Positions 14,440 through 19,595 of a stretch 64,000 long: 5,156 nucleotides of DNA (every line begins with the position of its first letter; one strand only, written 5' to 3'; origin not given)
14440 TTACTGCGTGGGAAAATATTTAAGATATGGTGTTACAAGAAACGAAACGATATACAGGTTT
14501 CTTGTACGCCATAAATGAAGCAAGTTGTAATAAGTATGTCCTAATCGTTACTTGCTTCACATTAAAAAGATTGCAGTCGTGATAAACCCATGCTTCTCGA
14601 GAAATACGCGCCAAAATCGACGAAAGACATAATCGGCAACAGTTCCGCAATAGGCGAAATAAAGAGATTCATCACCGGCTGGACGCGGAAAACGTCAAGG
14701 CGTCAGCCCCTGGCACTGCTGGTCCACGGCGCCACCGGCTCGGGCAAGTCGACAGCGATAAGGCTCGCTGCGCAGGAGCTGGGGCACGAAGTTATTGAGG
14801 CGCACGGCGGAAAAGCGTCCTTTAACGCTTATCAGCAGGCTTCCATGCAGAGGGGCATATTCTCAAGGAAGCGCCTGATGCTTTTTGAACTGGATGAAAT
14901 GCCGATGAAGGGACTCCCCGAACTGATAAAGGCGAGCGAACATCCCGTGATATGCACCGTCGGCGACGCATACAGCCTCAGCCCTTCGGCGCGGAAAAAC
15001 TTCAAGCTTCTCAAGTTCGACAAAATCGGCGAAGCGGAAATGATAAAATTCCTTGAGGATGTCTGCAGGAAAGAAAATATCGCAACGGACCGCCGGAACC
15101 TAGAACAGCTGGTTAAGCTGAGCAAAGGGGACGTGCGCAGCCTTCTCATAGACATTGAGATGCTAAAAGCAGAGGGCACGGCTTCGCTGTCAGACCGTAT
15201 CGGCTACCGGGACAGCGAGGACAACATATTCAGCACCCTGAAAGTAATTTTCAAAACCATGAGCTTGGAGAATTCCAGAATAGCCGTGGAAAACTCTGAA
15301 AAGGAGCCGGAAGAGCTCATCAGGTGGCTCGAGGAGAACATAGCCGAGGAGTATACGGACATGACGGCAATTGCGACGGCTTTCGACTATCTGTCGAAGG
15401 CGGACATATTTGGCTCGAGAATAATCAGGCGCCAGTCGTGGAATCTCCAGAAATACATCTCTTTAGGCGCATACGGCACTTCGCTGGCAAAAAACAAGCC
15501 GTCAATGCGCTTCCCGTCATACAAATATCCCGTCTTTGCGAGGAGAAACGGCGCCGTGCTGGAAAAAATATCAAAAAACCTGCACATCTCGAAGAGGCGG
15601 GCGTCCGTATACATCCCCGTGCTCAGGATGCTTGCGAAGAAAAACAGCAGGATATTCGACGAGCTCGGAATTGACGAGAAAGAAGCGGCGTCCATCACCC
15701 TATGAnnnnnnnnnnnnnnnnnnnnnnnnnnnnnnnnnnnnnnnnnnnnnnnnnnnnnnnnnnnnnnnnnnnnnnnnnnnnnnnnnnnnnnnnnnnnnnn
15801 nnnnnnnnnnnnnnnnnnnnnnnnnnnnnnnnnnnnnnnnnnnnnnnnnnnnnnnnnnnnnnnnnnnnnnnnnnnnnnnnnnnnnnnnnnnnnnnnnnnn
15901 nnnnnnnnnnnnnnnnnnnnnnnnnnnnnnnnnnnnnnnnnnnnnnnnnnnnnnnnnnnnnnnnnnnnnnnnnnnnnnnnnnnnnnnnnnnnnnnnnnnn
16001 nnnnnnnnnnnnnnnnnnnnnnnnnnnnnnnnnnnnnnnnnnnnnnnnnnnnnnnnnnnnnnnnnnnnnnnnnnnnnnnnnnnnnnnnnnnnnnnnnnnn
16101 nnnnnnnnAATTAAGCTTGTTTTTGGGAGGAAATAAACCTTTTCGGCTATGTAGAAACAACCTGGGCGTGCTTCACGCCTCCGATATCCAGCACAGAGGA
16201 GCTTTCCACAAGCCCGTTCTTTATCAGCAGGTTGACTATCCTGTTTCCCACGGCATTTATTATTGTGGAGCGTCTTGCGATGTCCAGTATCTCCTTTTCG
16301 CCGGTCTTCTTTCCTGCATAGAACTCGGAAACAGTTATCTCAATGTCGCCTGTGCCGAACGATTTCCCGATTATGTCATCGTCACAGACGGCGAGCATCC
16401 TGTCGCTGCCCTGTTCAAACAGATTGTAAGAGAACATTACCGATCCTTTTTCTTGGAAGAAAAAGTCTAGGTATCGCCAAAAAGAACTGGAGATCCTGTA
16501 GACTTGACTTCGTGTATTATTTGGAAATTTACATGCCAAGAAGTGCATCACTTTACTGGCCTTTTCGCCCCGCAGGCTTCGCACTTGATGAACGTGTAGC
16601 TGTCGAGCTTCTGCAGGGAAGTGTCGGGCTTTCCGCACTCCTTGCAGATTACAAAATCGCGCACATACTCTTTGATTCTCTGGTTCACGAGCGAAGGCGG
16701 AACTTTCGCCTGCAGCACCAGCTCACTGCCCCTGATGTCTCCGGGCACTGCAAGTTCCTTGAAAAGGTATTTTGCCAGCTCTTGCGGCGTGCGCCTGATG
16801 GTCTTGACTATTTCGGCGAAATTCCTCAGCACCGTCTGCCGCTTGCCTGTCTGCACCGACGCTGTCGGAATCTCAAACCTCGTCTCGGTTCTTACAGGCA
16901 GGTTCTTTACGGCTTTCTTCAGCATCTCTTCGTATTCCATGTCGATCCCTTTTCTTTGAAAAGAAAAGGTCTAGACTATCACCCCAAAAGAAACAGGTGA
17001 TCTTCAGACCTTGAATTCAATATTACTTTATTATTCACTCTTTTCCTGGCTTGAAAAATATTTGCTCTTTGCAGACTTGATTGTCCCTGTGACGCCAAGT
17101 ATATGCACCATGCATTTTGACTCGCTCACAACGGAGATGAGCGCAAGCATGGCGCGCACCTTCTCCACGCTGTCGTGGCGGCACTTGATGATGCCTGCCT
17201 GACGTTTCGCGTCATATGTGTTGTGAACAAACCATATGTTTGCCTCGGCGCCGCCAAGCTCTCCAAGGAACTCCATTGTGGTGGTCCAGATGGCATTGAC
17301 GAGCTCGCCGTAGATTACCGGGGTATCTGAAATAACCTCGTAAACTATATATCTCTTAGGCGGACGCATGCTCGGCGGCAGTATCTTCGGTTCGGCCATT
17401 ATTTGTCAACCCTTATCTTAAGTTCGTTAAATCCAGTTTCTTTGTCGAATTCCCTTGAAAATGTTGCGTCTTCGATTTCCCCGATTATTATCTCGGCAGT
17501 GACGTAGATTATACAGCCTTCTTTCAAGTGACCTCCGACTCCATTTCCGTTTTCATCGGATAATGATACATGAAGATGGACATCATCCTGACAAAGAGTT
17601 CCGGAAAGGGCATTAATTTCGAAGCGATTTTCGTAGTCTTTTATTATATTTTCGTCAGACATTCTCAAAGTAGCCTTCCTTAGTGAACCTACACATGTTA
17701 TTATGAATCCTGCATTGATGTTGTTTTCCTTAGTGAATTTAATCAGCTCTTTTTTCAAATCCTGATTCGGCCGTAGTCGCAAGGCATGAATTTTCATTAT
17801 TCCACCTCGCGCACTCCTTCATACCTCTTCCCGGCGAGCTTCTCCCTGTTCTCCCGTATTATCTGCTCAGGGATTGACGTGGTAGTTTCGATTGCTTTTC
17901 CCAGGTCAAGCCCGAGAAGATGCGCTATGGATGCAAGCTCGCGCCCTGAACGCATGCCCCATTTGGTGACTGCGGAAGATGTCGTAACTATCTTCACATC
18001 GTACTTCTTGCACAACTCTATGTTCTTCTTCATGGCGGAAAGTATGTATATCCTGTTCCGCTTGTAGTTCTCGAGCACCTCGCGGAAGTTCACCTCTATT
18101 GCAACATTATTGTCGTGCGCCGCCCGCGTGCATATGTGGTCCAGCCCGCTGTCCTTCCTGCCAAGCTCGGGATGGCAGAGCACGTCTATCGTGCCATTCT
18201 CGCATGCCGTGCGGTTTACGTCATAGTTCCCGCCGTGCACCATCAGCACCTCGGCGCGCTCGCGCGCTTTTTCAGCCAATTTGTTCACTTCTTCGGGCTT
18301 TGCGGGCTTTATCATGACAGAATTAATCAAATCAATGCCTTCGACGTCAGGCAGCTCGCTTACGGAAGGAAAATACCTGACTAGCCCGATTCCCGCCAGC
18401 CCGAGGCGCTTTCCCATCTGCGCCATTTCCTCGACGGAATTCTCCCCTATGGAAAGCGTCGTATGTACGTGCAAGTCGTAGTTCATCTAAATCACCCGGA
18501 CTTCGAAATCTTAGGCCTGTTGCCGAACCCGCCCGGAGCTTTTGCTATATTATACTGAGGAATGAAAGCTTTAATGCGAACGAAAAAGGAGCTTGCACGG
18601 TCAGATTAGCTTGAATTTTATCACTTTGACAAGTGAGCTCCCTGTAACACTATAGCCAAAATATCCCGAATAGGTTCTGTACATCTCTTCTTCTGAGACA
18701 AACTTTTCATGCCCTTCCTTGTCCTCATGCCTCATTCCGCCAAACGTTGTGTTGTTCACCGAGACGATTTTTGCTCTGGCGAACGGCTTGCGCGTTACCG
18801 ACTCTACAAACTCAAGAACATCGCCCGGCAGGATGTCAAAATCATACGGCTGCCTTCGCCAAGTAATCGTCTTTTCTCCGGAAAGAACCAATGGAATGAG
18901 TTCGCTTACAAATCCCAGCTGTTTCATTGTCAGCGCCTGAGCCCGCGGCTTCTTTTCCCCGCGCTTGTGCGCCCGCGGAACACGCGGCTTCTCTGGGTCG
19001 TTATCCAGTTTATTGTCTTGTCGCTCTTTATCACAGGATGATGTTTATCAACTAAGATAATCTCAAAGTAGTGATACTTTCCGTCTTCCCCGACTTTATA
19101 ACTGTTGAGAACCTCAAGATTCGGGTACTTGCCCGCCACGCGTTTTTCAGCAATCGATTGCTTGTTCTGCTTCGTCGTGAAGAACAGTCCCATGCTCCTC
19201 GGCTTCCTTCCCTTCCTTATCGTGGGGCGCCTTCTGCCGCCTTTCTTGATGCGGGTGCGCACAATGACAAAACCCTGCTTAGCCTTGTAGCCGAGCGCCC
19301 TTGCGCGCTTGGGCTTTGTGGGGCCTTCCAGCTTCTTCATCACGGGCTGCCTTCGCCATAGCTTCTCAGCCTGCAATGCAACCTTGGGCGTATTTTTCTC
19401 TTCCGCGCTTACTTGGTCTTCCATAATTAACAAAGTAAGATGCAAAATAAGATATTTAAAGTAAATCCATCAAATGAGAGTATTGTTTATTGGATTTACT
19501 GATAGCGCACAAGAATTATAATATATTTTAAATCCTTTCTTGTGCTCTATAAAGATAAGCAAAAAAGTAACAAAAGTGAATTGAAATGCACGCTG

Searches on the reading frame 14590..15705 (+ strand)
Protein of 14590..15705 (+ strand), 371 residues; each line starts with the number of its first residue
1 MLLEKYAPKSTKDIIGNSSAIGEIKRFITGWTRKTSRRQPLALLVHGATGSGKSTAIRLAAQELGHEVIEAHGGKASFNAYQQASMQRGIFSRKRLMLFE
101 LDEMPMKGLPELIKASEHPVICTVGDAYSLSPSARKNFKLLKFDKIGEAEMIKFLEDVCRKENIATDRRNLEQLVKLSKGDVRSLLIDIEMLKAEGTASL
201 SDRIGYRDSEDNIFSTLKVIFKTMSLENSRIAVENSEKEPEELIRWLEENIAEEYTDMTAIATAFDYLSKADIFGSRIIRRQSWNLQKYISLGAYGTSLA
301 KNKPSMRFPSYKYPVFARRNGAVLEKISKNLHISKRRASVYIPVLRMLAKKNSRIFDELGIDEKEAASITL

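Call 79: search_protein_families(library=pfam, proteins=[window:14590-15705:+], max_evalue=0.001)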
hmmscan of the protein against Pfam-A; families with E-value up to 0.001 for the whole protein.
window:14590-15705:+ (371 aa): 7 families
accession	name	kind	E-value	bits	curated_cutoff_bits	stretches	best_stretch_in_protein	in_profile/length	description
PF03215.21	Rad17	-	5.5e-07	30.1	23.8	1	3-126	10-127/186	Rad17 P-loop domain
PF13191.12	AAA_16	-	0.00011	23.1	32.6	1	33-74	17-61/167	AAA ATPase domain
PF06414.18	Zeta_toxin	-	0.00024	21.1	22.3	1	34-65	8-41/199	Zeta toxin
PF25199.1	nSTAND_NTPase5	-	0.00053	20.3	34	0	29-64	33-65/145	Novel STAND NTPase 5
PF01443.25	Viral_helicase1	-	0.00062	20.1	21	1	44-127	2-94/228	Viral superfamily 1 RNA helicase core domain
PF00004.35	AAA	-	0.00071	20.5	21.2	0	43-87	1-44/131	ATPase family associated with various cellular activities (AAA)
PF25361.1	AAA_lid_RFC1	-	0.00082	19.2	34.9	0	154-195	7-48/59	RFC1-like, AAA+ ATPase lid domain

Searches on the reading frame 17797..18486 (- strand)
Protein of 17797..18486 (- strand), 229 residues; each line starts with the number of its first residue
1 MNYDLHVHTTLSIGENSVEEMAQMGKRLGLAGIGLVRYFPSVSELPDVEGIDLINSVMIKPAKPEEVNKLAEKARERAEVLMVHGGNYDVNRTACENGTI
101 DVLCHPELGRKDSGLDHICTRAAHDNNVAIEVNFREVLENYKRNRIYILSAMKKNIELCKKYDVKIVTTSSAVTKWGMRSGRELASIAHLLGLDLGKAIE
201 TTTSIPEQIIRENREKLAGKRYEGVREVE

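Call 79: search_protein_families(library=pfam, proteins=[window:17797-18486:-], max_evalue=0.001)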
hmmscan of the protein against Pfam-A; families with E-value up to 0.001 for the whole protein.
window:17797-18486:- (229 aa): 1 family
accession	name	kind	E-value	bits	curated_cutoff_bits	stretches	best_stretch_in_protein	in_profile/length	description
PF01876.22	RNase_P_p30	-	3.7e-33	115.2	35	1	43-202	55-211/214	RNase P subunit p30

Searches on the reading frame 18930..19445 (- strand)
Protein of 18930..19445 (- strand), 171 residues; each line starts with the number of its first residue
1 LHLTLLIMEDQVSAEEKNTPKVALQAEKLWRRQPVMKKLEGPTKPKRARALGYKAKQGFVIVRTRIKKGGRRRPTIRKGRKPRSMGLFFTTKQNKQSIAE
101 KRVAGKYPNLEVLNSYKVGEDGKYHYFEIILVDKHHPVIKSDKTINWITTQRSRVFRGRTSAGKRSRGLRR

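Call 79: search_protein_families(library=pfam, proteins=[window:18930-19445:-], max_evalue=0.001)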
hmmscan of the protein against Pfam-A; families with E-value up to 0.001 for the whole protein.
window:18930-19445:- (171 aa): 1 family
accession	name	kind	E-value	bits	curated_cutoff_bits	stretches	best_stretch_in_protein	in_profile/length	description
PF00827.22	Ribosomal_L15e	-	5.6e-59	199.4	27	1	25-170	24-174/191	Ribosomal L15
